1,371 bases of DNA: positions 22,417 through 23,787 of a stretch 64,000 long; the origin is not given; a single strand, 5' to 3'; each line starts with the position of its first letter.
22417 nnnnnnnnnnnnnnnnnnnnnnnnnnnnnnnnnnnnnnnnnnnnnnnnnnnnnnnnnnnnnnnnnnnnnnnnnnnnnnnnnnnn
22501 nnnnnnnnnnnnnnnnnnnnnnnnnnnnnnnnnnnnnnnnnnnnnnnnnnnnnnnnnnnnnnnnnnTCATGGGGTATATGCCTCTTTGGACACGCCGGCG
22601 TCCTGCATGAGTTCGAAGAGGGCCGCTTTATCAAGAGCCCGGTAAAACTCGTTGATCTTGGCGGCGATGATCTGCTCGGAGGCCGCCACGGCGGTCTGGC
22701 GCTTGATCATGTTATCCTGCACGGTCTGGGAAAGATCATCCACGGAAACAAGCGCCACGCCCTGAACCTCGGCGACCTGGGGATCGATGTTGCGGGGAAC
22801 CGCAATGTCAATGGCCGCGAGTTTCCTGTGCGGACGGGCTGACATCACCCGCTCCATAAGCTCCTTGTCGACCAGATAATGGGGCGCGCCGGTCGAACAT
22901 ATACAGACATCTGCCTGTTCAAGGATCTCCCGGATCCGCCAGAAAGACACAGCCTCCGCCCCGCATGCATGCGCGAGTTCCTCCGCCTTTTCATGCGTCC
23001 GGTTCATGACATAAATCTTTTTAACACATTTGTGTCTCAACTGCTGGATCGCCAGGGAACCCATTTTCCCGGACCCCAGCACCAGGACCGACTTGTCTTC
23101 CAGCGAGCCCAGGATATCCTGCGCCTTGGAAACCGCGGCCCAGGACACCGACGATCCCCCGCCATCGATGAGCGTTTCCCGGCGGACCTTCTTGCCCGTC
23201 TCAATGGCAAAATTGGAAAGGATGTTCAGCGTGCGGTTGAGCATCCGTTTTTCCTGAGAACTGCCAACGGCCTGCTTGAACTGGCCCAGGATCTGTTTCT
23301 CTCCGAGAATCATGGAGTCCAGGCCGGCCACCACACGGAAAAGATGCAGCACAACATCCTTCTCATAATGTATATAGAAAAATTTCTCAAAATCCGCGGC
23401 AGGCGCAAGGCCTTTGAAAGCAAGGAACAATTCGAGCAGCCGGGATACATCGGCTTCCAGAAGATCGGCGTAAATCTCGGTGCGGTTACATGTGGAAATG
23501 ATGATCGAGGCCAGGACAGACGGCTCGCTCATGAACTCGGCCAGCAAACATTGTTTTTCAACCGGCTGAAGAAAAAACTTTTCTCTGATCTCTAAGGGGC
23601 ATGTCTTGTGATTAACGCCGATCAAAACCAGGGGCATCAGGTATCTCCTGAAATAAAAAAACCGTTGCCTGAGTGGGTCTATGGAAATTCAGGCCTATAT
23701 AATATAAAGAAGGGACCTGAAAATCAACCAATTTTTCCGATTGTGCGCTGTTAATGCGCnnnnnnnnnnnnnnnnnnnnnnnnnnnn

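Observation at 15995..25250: Candidate porin-cytochrome extracellular electron transfer conduit wired to an ImcH-like inner-membrane cytochrome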

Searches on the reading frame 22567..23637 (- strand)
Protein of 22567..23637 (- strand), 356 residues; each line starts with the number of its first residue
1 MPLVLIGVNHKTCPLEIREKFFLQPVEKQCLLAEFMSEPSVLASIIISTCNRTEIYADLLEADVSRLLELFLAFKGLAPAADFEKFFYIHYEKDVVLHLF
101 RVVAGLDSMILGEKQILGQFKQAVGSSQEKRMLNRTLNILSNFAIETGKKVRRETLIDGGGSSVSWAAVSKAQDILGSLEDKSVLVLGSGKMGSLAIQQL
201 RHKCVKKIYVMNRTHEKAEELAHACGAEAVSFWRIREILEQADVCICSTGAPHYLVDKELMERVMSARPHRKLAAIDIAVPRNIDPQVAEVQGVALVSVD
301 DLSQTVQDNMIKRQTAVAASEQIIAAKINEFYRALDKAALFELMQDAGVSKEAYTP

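Call 3: search_protein_families(library=pfam, proteins=[window:22567-23637:-], max_evalue=0.01)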
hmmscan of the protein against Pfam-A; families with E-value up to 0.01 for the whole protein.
window:22567-23637:- (356 aa): 8 families
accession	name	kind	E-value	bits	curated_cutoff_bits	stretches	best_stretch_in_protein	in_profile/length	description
PF05201.20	GlutR_N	-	3.8e-43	147.3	27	1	6-155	1-151/151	Glutamyl-tRNAGlu reductase, N-terminal domain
PF01488.26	Shikimate_DH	-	8.1e-40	136.5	24.3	1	171-304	2-137/138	Shikimate / quinate 5-dehydrogenase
PF16912.11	Glu_dehyd_C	-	8.1e-06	25.9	34.9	1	179-257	29-115/211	Glucose dehydrogenase C-terminus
PF01408.29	GFO_IDH_MocA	-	0.00013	23.1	24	1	183-263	2-85/120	Oxidoreductase family, NAD-binding Rossmann fold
PF03807.23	F420_oxidored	-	0.00034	21.6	21.6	1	185-253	3-71/94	NADP oxidoreductase coenzyme F420-dependent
PF02826.25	2-Hacid_dh_C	-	0.00041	20.2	25.1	1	170-249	25-99/178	D-isomer specific 2-hydroxyacid dehydrogenase, NAD binding domain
PF03446.21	NAD_binding_2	-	0.00062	20.2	21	1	185-251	3-65/161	NAD binding domain of 6-phosphogluconate dehydrogenase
PF03435.24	Sacchrp_dh_NADP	-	0.0011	19.8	25.1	1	184-224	1-42/129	Saccharopine dehydrogenase NADP binding domain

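Call 4: search_protein_families(library=ncbifam, proteins=[window:22567-23637:-], max_evalue=0.01)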
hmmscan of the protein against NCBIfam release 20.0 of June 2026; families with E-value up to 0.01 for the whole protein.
window:22567-23637:- (356 aa): 25 families
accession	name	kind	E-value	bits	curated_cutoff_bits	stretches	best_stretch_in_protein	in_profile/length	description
TIGR01035.1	hemA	equivalog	1.5e-107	360.1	209.55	1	4-345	2-343/416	glutamyl-tRNA reductase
NF000744.0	PRK00045.1-3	equivalog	9.7e-91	304.8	429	1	1-337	1-343/447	glutamyl-tRNA reductase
NF000750.0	PRK00045.3-4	equivalog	7.3e-47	160.3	289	1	7-335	7-332/439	glutamyl-tRNA reductase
NF010548.0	PRK13940.1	equivalog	7.2e-46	156.8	469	1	1-333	1-327/414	glutamyl-tRNA reductase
NF000752.0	PRK00045.4-2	equivalog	4.6e-31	108.4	381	1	46-337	49-316/412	glutamyl-tRNA reductase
NF000751.1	PRK00045.4-1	equivalog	3.8e-22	78.9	478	1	45-227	48-229/426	glutamyl-tRNA reductase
NF001909.0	PRK00676.1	equivalog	5.4e-19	68.4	478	1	3-336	3-317/338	glutamyl-tRNA reductase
NF001319.0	PRK00258.3-3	equivalog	2.6e-08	33.3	252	1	167-249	108-192/279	shikimate dehydrogenase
NF004793.0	PRK06141.1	equivalog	1.8e-07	30.5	322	1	139-261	81-209/314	bifunctional Delta(1)-pyrroline-2-carboxylate/Delta(1)-piperideine-2-carboxylate reductase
NF001312.0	PRK00258.1-4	equivalog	5.1e-07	29.2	295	1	181-249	127-197/285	shikimate dehydrogenase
TIGR00507.1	aroE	equivalog_domain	1.9e-06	27.2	200.2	1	176-252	111-189/270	shikimate dehydrogenase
NF001310.0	PRK00258.1-2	equivalog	2.8e-06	26.7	221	1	178-251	118-196/279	shikimate dehydrogenase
TIGR01809.1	Shik-DH-AROM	equivalog_domain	1e-05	24.8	196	1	166-231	107-175/282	shikimate dehydrogenase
NF006141.0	PRK08291.1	equivalog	0.00023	20.2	408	1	172-306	123-256/330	cyclodeaminase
NF001311.0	PRK00258.1-3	equivalog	0.00028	20.2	235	1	171-228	111-171/279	shikimate dehydrogenase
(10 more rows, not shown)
